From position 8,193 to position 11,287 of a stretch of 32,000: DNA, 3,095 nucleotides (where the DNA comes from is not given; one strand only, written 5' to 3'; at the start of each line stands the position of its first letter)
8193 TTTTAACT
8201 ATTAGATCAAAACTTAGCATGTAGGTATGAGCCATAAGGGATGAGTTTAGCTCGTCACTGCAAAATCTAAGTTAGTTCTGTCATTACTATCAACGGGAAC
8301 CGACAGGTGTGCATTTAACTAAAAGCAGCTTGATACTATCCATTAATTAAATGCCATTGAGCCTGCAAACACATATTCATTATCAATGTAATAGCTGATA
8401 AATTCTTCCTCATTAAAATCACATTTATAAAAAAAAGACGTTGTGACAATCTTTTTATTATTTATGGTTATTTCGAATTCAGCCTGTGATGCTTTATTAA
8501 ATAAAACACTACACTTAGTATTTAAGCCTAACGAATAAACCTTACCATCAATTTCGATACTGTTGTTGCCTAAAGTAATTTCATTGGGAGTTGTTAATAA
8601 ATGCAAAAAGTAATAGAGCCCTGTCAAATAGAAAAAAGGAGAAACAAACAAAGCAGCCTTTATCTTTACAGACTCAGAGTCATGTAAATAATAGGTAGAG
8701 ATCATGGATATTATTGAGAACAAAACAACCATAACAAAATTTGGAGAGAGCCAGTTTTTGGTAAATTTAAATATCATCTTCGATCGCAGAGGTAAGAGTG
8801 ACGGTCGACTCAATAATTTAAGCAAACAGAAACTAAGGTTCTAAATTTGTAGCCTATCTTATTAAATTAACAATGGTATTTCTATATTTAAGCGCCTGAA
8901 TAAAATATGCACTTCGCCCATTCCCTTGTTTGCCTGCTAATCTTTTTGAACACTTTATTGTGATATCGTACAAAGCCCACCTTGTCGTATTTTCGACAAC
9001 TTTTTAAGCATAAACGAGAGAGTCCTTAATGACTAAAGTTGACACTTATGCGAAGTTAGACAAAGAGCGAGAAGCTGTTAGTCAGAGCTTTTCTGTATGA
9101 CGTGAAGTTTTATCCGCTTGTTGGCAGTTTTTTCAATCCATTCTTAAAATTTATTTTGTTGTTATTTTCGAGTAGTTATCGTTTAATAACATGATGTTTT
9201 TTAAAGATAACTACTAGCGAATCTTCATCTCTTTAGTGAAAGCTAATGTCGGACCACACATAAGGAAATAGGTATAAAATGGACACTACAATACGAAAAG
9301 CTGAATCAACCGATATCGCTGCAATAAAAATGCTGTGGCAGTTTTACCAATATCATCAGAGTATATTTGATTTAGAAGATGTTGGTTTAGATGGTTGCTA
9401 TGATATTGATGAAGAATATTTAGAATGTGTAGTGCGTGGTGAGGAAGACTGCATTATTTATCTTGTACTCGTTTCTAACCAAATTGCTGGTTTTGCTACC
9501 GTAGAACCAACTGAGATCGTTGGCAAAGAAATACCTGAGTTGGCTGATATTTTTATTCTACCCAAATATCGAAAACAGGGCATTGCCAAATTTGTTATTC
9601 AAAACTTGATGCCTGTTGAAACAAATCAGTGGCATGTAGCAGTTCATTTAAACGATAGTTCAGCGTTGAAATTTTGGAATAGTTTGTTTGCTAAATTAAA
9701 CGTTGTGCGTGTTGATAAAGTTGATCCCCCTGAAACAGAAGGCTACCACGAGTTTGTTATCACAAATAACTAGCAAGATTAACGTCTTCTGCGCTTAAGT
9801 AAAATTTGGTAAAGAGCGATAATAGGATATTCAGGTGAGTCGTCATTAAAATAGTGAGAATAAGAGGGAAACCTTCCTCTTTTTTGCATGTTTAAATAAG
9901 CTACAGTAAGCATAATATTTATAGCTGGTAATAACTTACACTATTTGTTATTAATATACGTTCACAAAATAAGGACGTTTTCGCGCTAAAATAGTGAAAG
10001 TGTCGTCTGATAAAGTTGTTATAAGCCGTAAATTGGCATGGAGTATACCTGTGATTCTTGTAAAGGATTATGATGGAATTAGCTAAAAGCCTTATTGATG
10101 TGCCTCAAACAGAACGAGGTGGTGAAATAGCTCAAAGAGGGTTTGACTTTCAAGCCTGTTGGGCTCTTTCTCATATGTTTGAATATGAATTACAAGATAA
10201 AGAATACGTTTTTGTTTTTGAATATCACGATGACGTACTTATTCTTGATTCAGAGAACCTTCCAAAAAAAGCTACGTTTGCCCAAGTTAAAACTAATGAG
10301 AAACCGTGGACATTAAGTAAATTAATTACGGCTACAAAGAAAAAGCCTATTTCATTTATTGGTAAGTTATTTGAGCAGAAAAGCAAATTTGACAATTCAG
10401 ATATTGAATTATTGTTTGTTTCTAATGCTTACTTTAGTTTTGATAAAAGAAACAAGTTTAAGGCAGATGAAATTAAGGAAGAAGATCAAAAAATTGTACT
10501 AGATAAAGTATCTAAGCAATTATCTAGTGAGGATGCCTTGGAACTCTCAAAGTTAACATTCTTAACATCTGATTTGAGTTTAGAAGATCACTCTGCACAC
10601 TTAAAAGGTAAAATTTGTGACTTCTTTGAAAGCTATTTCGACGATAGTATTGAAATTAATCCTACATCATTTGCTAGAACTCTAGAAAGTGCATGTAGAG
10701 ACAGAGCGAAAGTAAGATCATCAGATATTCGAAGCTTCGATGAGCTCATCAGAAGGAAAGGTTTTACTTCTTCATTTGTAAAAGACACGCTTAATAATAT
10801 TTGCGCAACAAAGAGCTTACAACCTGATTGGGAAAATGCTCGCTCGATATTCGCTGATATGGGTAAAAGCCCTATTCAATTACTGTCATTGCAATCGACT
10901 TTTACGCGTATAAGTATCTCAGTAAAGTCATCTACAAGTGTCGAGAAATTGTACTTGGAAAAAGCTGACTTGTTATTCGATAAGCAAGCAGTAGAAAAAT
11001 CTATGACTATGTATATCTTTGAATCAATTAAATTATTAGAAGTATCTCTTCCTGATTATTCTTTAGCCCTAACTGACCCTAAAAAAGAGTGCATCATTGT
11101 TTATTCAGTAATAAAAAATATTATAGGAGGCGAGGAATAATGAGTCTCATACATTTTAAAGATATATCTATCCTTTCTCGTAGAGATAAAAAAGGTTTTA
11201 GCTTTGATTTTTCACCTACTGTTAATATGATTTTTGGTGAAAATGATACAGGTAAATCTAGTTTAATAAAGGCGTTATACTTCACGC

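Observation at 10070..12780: Two-gene nuclease plus coiled-coil ABC/SMC-like ATPase module: a minimal Lamassu-like candidate immune system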

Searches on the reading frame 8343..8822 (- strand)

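Call 30: search_protein_families(library=padloc, proteins=[window:8343-8822:-], max_evalue=0.01)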
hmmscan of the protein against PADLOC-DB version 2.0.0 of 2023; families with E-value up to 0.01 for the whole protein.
window:8343-8822:- (159 aa): 1 family
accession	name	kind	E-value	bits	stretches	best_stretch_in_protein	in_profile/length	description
PDLC00717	Effector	-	4.7e-05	20.7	1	15-153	21-151/306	4TM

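Call 31: search_protein_families(library=pfam, proteins=[window:8343-8822:-], max_evalue=0.001)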
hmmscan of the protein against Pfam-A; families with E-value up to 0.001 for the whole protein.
window:8343-8822:- (159 aa): 0 families

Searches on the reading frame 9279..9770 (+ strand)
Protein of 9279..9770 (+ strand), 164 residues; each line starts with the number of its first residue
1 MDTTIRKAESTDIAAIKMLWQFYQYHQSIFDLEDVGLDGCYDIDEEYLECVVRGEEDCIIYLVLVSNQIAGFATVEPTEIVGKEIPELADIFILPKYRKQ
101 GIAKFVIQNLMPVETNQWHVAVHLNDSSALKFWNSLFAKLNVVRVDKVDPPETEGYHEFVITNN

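Call 30: search_protein_families(library=padloc, proteins=[window:9279-9770:+], max_evalue=0.01)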
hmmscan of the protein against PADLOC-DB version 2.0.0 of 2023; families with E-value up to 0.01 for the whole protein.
window:9279-9770:+ (164 aa): 0 families

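Call 31: search_protein_families(library=pfam, proteins=[window:9279-9770:+], max_evalue=0.001)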
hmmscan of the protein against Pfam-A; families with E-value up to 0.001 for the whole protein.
window:9279-9770:+ (164 aa): 2 families
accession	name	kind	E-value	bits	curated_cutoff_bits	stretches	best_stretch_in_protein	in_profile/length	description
PF00583.31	Acetyltransf_1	-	1e-06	29.5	20.7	1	41-114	21-88/116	Acetyltransferase (GNAT) family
PF13508.13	Acetyltransf_7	-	2.4e-06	28.2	27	1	58-133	3-77/84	Acetyltransferase (GNAT) domain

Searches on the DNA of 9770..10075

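Call 54: search_rna_families(source=window, start=9770, end=10075, threshold=evalue, max_evalue=1)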
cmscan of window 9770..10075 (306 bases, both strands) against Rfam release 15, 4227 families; matches with E-value up to 1: 0.
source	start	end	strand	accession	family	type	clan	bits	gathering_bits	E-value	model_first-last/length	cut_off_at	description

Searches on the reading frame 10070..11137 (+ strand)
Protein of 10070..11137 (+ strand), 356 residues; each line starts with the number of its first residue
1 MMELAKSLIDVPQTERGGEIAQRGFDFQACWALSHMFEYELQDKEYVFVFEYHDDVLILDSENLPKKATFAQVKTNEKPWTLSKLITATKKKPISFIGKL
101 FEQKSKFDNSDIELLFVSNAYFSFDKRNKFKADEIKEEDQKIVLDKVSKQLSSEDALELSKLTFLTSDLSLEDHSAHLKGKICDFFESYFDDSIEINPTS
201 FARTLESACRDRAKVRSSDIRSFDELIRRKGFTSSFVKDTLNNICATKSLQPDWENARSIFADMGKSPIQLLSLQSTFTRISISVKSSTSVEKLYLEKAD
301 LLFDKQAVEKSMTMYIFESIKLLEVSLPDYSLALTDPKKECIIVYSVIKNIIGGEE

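Call 3: search_protein_families(library=pfam, proteins=[window:10070-11137:+], max_evalue=1)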
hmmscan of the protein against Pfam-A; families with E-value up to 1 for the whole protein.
window:10070-11137:+ (356 aa): 2 families
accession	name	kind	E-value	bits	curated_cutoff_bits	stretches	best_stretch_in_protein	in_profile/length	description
PF14130.12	Cap4_nuclease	-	3.9e-40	138.6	26.2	1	16-213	1-200/200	Cap4, dsDNA endonuclease domain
PF21871.1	Gp6_C-III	-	0.091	13.3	27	1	171-204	18-51/76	Baseplate structural protein gp6, C-terminal domain III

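Call 4: search_protein_families(library=padloc, proteins=[window:10070-11137:+], max_evalue=1)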
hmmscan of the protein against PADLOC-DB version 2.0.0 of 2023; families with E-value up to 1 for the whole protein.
window:10070-11137:+ (356 aa): 14 families
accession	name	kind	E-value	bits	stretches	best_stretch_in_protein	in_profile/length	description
PDLC00243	LmuA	-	1.8e-153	509.3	1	2-356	1-360/361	DUF4297 domain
PDLC00238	LmuA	-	6.4e-54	181.8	1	2-282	3-295/365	DUF4297 domain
PDLC03849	LmuA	-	2.3e-52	176.8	1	2-343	1-357/370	-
PDLC00240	LmuA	-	1.8e-34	117.8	1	9-298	11-308/364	DUF4297 domain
PDLC00239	LmuA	-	5.5e-28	96.3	1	15-316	13-312/349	DUF4297 domain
PDLC00248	LmuA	-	3.7e-27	93.5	1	8-350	6-354/359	DUF4297 domain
PDLC00245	LmuA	-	2e-22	78.1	1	10-244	16-275/384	DUF4297 domain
PDLC03848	LmuA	-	2.7e-22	78.6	1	22-262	13-254/373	-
PDLC00247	LmuA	-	4.8e-15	53.6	1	7-264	3-279/376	DUF4297 domain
PDLC00260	LmuB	-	8.3e-09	32.9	1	42-186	37-199/388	DUF4297 domain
PDLC00173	HamA1|HamA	-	2.5e-07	27.7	1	13-95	7-91/539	DUF1837 domain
PDLC00242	LmuA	-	2.6e-07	28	1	42-185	37-198/388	DUF4297 domain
PDLC00241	LmuA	-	2.4e-06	25.5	1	14-102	3-85/314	DUF4297 domain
PDLC00198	HamA2|HamA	-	1.9e-05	21.6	1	6-99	4-101/542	DUF1837 domain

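Call 5: search_protein_families(library=ncbifam, proteins=[window:10070-11137:+], max_evalue=1)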
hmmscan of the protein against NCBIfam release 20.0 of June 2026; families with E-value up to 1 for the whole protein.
window:10070-11137:+ (356 aa): 0 families

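Call 6: search_solved_structures(query=window:10070-11137:+, max_evalue=1, show_alignments=2)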
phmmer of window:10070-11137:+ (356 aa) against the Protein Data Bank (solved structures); distinct sequences matched with E-value up to 1: 1.
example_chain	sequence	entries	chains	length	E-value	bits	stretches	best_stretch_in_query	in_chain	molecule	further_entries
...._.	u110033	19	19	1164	0.58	12.7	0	158-209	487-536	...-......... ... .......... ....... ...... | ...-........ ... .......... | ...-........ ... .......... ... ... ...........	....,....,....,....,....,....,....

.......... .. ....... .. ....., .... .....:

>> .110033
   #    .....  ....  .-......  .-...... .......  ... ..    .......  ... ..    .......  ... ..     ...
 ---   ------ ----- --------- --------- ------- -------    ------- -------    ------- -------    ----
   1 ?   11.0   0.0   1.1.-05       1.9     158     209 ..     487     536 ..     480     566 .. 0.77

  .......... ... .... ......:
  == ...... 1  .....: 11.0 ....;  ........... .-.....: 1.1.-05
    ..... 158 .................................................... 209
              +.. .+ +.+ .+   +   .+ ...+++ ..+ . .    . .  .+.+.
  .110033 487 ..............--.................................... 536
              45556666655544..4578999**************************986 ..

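Call 25: find_homologous_proteins(query=window:10070-11137:+, max_evalue=0.00001)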
Query window:10070-11137:+ (356 aa): 98 proteins with E <= 0.00001 among 2902 candidates.
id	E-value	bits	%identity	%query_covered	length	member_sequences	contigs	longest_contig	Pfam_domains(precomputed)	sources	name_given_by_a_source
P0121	1.5e-225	766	100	100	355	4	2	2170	PF14130.13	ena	-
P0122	1.6e-203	693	90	100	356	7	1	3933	PF14130.13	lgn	-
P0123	1.1e-202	690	89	100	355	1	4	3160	PF14130.13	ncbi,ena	-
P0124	1.1e-200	684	87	100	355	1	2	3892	PF14130.13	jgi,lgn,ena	-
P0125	2.6e-200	683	89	100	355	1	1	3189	PF14130.13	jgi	jgi:hypothetical protein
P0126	4.1e-199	679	88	100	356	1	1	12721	PF14130.13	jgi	jgi:hypothetical protein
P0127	1.6e-198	677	88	100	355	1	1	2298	PF14130.13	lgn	-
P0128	3.7e-195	666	86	100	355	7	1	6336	PF14130.13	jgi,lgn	jgi:hypothetical protein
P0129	1.2e-193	661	86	100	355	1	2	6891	PF14130.13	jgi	jgi:hypothetical protein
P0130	2.4e-188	643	83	100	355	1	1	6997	PF14130.13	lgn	-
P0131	4.3e-187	639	82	100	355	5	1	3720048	PF14130.13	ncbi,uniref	ncbi:DUF4297 domain-containing protein [Vibrio sp. nBUS_14]|uniref:DUF4297 domain-containing protein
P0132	1.1e-185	635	83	100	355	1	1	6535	PF14130.13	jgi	-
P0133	1.7e-185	634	81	100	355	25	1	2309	PF14130.13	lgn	-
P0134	2.6e-183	627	80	100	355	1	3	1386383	PF14130.13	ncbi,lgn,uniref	ncbi:MAG: dsDNA nuclease domain-containing protein [Shewanella sp.]|uniref:dsDNA nuclease domain-con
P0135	4.0e-183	626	81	100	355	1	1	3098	PF14130.13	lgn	-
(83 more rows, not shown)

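Call 28: search_solved_structures(query=A2, max_evalue=0.1, show_alignments=3)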
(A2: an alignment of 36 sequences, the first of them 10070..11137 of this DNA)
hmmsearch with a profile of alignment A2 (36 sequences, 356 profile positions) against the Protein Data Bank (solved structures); distinct sequences matched with E-value up to 0.1: 1.
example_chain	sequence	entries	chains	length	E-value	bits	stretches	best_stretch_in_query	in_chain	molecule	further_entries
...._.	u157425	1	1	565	0.018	17.6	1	12-91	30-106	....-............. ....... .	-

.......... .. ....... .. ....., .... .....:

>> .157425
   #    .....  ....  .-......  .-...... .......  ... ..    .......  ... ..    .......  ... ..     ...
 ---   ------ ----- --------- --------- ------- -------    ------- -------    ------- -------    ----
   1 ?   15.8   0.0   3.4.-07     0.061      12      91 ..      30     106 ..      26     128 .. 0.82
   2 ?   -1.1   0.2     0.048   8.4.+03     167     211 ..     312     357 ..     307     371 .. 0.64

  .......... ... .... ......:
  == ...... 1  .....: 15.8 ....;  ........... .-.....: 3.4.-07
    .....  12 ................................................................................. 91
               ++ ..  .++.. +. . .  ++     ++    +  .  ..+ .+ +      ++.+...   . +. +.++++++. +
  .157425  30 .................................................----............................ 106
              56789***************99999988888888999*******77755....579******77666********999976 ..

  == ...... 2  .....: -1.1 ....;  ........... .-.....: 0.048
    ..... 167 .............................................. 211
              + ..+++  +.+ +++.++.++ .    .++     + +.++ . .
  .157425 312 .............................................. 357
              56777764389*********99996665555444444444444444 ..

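Call 37: predict_structure(alignment_id=A2)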
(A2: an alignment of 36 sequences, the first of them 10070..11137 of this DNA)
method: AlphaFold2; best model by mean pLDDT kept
length: 356 residues; sequences in the alignment: 36
mean_pLDDT: 89.9   pTM: 0.78
mean pLDDT of the five models: 89.9, 89.1, 89.0, 88.2, 88.2
residues with pLDDT >= 90: 247; 70-90: 93; 50-70: 12; < 50: 4
segments of 3 or more residues with pLDDT < 50: none
pLDDT, mean of each block of 10 residues (from residue 1): 81 60 84 95 93 88 94 94 92 90 89 96 96 97 94 87 94 87 90 81 92 87 93 93 85 91 94 94 89 94 93 95 92 94 94 63
secondary structure, 60 per line:
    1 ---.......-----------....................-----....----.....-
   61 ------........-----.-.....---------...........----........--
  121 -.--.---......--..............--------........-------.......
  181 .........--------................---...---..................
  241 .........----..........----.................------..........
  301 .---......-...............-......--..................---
elements in order: H4-10 H22-41 E47-50 E55-59 E67-74 H82-86 H96-106 E111-118 E129-131 H137-150 E162-166 H174-189 H198-213 H223-230 E231-233 H234-249 H254-263 H268-284 H291-301 H305-310 H312-326 H328-333 H336-353

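Call 40: fold_search(model_id=the predicted structure, library=pdb)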
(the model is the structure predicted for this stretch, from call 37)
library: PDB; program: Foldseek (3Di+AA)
matches with E <= 10: 233; with E <= 0.001: 15
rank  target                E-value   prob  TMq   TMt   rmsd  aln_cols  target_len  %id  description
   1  9ux7_C                9.0e-09  1.00  0.49  0.56   8.1       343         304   14  CryoEM Structure of LmuAB-DNA complex (released 2026-03-25)
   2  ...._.                5.1e-06  1.00  0.45  0.32   6.2       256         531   16  cryo-electron microscopy (cryo-EM) structure of the Hachiman defense system from Escherichia coli (released 2025-03-26)
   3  6vm6_B                8.1e-05  1.00  0.35  0.29   8.1       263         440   16  Structure of Acinetobacter baumannii Cap4 SAVED/CARF-domain containing receptor with the cyclic trinucleotide 2'3'3'-c (released 2020-06-17)
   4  6wan_D                8.6e-05  1.00  0.32  0.27   8.2       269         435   16  Structure of Acinetobacter baumannii Cap4 SAVED/CARF-domain containing receptor with the cyclic trinucleotide 3'3'3'-c (released 2020-06-17)
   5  6wam_F                9.6e-05  1.00  0.33  0.29   8.2       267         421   15  Structure of Acinetobacter baumannii Cap4 SAVED/CARF-domain containing receptor (released 2020-06-17)
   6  6wan_F                1.2e-04  1.00  0.34  0.30   8.0       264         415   16  Structure of Acinetobacter baumannii Cap4 SAVED/CARF-domain containing receptor with the cyclic trinucleotide 3'3'3'-c (released 2020-06-17)
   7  6vm6_C                1.2e-04  1.00  0.33  0.28   8.3       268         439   16  Structure of Acinetobacter baumannii Cap4 SAVED/CARF-domain containing receptor with the cyclic trinucleotide 2'3'3'-c (released 2020-06-17)
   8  6wam_E                1.2e-04  1.00  0.33  0.29   8.2       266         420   15  Structure of Acinetobacter baumannii Cap4 SAVED/CARF-domain containing receptor (released 2020-06-17)
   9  9c1m_G                1.5e-04  1.00  0.41  0.35   6.2       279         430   12  HerA-DUF assembly 1 (released 2025-06-04)
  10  6vm6_F                1.5e-04  1.00  0.33  0.28   8.3       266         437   16  Structure of Acinetobacter baumannii Cap4 SAVED/CARF-domain containing receptor with the cyclic trinucleotide 2'3'3'-c (released 2020-06-17)
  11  6vm6_E                1.7e-04  1.00  0.33  0.28   8.4       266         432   15  Structure of Acinetobacter baumannii Cap4 SAVED/CARF-domain containing receptor with the cyclic trinucleotide 2'3'3'-c (released 2020-06-17)
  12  6wam_B                2.3e-04  1.00  0.33  0.27   8.1       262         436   16  Structure of Acinetobacter baumannii Cap4 SAVED/CARF-domain containing receptor (released 2020-06-17)
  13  6vm5                  3.1e-04  1.00  0.33  0.28   7.8       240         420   15  Structure of Moraxella osloensis Cap4 SAVED/CARF-domain containing receptor (released 2020-06-17)
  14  6vm6_A                3.5e-04  1.00  0.34  0.28   8.1       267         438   17  Structure of Acinetobacter baumannii Cap4 SAVED/CARF-domain containing receptor with the cyclic trinucleotide 2'3'3'-c (released 2020-06-17)
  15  6wam_A                5.1e-04  1.00  0.33  0.28   7.9       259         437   16  Structure of Acinetobacter baumannii Cap4 SAVED/CARF-domain containing receptor (released 2020-06-17)
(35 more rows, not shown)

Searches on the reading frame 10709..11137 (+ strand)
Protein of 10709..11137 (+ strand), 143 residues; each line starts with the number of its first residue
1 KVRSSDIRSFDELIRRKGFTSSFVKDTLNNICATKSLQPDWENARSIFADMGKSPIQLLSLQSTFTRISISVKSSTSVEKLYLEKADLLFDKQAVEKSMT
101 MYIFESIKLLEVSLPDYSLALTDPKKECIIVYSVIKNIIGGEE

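Call 68: search_protein_representatives(protein=window:10709-11137:+)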
Query: 143 residues. Proteins with E-value up to 0.001 (for the whole library): 11; up to 1e-10: 5; up to 1e-30: 1. The best 11 are listed.
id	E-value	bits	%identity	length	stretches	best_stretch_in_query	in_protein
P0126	4.8e-69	246.6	85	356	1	1-143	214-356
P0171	5.6e-24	100.9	35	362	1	1-142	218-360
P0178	2.5e-23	98.8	40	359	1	9-138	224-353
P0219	6.3e-16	74.9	40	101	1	44-141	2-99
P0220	8.0e-13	64.9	36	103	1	44-142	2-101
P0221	4.9e-10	55.9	26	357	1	1-135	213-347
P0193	2.5e-09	53.6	26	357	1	2-141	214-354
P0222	1.4e-08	51.2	35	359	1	2-136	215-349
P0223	4.8e-07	46.2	39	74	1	73-139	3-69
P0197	5.6e-07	46.0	31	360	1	2-138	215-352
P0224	5.9e-04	36.2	35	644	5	2-56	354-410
